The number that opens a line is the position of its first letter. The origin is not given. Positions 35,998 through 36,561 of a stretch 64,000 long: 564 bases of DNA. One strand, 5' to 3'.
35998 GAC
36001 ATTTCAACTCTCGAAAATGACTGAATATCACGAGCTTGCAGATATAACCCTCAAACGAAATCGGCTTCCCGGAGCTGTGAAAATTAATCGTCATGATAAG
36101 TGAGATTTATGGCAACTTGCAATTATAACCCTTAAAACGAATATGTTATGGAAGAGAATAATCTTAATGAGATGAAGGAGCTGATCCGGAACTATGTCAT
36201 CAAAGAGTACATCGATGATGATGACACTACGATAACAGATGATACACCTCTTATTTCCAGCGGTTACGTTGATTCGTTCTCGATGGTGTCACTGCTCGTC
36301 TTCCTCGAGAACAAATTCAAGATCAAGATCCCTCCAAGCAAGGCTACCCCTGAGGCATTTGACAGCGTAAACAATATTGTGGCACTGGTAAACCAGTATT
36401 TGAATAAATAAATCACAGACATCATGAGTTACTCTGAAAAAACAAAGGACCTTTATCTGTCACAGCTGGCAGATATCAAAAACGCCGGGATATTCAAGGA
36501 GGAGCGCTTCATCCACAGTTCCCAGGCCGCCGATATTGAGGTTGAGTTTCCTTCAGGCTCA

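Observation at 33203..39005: Adenylate ligase / carrier protein / Kbl-paralogue triad wedged between tdh and kbl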

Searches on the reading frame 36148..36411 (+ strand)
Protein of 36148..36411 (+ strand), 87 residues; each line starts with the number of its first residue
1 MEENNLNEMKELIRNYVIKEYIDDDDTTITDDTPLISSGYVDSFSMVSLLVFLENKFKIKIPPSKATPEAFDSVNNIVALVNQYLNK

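Call 3: search_protein_families(library=pfam, proteins=[window:36148-36411:+])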
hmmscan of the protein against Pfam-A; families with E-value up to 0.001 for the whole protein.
window:36148-36411:+ (87 aa): 1 family
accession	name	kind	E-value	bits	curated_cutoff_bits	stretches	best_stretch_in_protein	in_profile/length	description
PF00550.31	PP-binding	-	5.4e-06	27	20.8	1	19-80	8-66/67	Phosphopantetheine attachment site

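Call 4: search_protein_families(library=ncbifam, proteins=[window:36148-36411:+])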
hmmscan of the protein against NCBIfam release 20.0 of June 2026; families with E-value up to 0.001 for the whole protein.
window:36148-36411:+ (87 aa): 14 families
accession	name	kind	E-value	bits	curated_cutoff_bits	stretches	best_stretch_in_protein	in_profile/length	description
NF052616.1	ACP_for_OlsHI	equivalog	1.2e-15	57.6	130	1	7-83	2-79/83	ornithine lipid biosynthesis acyl carrier protein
NF003464.0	PRK05087.1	equivalog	3.7e-10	39.7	68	1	17-83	10-76/78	D-alanine--poly(phosphoribitol) ligase subunit DltC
NF058660.1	cispen_ACP_AmcB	equivalog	1.2e-08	35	80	1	17-83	10-77/80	cispentacin biosynthesis acyl carrier protein AmcB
TIGR01688.1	dltC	equivalog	1.9e-07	31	52.35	1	18-83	8-73/73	D-alanine--poly(phosphoribitol) ligase subunit 2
TIGR00517.1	acyl_carrier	equivalog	7.4e-07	29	70.45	1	16-82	10-74/77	acyl carrier protein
NF005480.0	PRK07081.1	equivalog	1.6e-06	27.9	72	1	22-84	15-76/83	acyl carrier protein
NF002148.0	PRK00982.1-2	subfamily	7.4e-06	25.7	71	1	16-83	11-76/79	acyl carrier protein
NF005798.0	PRK07639.1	equivalog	8e-06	26.2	100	1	29-83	26-80/91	petrobactin biosynthesis protein AsbD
NF002150.0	PRK00982.1-4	subfamily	8.4e-06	25.9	66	1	17-83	13-77/80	acyl carrier protein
NF002147.0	PRK00982.1-1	equivalog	1.5e-05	24.7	84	1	18-82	16-78/83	acyl carrier protein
NF040636.1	AcpM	exception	5.6e-05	23.1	146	1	17-81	13-75/93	meromycolate extension acyl carrier protein AcpM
NF009104.0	PRK12449.1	equivalog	7.2e-05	22.7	70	1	17-78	13-72/80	acyl carrier protein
NF002151.0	PRK00982.1-5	equivalog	0.00042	20.4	92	1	8-82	3-74/78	acyl carrier protein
NF002149.0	PRK00982.1-3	equivalog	0.0006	19.7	106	1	17-81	11-73/78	acyl carrier protein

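Call 7: find_related_loci(query=window:36148-36411:+, collection=genome_contigs, flank=8000)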
Query window:36148-36411:+ (87 aa) in genome_contigs; peptide patterns used: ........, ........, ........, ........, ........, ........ (x = any residue, [..] = any of these).
547 stretches matched a pattern; 175 encode a relative of the query (tblastn E <= 1e-3); the best 80 are kept; 80 distinct loci.
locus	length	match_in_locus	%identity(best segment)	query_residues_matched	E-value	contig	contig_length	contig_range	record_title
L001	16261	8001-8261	99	1-87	8e-53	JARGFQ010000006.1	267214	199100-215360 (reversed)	MAG: Bacteroidales bacterium isolate C14-10 NODE_6_length_267214_cov_30.037883, whole genome shotgun sequence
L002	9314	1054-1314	98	1-87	1e-51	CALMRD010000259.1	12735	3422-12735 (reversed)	MAG TPA_asm: uncultured Bacteroidales bacterium isolate SRR6284161_bin.35_CONCOCT_v1.1_MAG genome assembly, contig: ERZ7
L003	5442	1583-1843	98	1-87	1e-51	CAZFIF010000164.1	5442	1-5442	MAG TPA_asm: uncultured Rikenella sp. isolate binchicken_co42_492 genome assembly, contig: NODE_29435_length_5442_cov_11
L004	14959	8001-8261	97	1-87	5e-51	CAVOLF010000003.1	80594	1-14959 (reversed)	MAG: uncultured Rikenellaceae bacterium isolate MFD09964.bin.2.30 genome assembly, contig: contig_19038, whole genome sh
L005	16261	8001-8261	95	1-87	8e-51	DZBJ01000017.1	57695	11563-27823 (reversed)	MAG TPA_asm: Rikenella microfusus isolate SulCav_PC08_66_50_23 SulCav_PC08-66_194_length_57695_cov_15.018321, whole geno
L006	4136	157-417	94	1-87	3e-50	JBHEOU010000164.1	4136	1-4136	MAG: Bacteroidales bacterium isolate S6_bin.48.strict S6_NODE_164, whole genome shotgun sequence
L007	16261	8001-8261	94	1-87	3e-50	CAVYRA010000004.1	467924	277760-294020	MAG: uncultured Rikenellaceae bacterium isolate MFD04716.bin.2.148 genome assembly, contig: contig_16199, whole genome s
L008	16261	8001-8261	94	1-87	4e-50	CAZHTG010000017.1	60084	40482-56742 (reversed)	MAG TPA_asm: uncultured Rikenella sp. isolate SRP319275_co4_260 genome assembly, contig: NODE_272_length_60084_cov_8.170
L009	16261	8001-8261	95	1-87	2e-50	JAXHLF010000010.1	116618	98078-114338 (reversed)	MAG: Bacteroidales bacterium isolate Salar_de_Ascotan_sediment_MAG_ASE9 contig_6760_polypolish, whole genome shotgun seq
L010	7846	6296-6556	95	1-87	2e-50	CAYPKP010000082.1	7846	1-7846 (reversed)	MAG TPA_asm: uncultured Rikenella sp. isolate binchicken_co286_84 genome assembly, contig: NODE_10245_length_7846_cov_15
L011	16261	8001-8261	93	1-87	5e-50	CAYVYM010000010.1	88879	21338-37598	MAG TPA_asm: uncultured Rikenella sp. isolate SRP217488_co1_217 genome assembly, contig: NODE_44_length_88879_cov_7.7954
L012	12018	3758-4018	93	1-87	2e-49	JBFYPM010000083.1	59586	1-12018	MAG: Bacteroidales bacterium isolate PPR_0155 k121_5231356, whole genome shotgun sequence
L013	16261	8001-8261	93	1-87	3e-49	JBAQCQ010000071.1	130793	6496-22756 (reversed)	MAG: Bacteroidales bacterium isolate MFD12018_ilm_asm_bin14 k127_158160, whole genome shotgun sequence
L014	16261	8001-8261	93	1-87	8e-49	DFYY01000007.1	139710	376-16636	MAG TPA_asm: Bacteroidales bacterium UBA4070 UBA4070_contig_5174, whole genome shotgun sequence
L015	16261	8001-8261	91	1-87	1e-48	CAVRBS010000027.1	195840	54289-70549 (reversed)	MAG: uncultured Bacteroidales bacterium isolate MFD00032.bin.3.335 genome assembly, contig: contig_77364, whole genome s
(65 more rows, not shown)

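Call 20: search_solved_structures(query=window:36148-36411:+, show_alignments=3, max_evalue=0.01)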
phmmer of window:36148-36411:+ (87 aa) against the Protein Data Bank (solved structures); distinct sequences matched with E-value up to 0.01: 28.
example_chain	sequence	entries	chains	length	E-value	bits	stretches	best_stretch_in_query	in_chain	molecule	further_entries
6cxt_A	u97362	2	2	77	4e-10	42.8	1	16-83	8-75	Alpha/beta hydrolase fold protein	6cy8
2n5h_A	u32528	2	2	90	6.8e-08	35.7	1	7-83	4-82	Peptidyl carrier protein PltL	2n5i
6o6e_E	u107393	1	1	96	8.5e-08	35.4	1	7-83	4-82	Peptidyl carrier protein PltL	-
4bpg_A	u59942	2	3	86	2.9e-06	30.5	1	17-81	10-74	D-ALANINE--POLY(PHOSPHORIBITOL) LIGASE SUBUNIT 2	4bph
2my5_A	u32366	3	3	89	3.4e-06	30.3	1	12-81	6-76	Peptidyl carrier protein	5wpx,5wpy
2my6_A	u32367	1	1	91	7.6e-06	29.2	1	11-81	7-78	Peptidyl carrier protein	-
4bpf_A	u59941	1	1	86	7.6e-06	29.2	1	17-81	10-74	D-ALANINE--POLY(PHOSPHORIBITOL) LIGASE SUBUNIT 2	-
5jdx_A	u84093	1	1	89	1.1e-05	28.7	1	13-83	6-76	Putative peptidyl carrier protein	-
7thn_E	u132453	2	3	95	1.3e-05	28.4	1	13-83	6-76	Probable acyl carrier protein PigG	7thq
6bug_A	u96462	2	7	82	2e-05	27.9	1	17-84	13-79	D-alanyl carrier protein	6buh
8jf2_F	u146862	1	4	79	2e-05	27.8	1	18-84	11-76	D-alanyl carrier protein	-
1dv5_A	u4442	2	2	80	0.0001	25.6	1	18-83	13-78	APO-D-ALANYL CARRIER PROTEIN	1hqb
5gxt_A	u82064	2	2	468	0.00018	24.8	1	13-83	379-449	Maltose-binding periplasmic protein,PigG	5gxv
4h2s_C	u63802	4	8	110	0.00022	24.5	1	28-82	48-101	Aminoacyl carrier protein 1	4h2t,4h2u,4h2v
2kwl_A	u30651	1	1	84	0.00032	24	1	13-81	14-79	Acyl carrier protein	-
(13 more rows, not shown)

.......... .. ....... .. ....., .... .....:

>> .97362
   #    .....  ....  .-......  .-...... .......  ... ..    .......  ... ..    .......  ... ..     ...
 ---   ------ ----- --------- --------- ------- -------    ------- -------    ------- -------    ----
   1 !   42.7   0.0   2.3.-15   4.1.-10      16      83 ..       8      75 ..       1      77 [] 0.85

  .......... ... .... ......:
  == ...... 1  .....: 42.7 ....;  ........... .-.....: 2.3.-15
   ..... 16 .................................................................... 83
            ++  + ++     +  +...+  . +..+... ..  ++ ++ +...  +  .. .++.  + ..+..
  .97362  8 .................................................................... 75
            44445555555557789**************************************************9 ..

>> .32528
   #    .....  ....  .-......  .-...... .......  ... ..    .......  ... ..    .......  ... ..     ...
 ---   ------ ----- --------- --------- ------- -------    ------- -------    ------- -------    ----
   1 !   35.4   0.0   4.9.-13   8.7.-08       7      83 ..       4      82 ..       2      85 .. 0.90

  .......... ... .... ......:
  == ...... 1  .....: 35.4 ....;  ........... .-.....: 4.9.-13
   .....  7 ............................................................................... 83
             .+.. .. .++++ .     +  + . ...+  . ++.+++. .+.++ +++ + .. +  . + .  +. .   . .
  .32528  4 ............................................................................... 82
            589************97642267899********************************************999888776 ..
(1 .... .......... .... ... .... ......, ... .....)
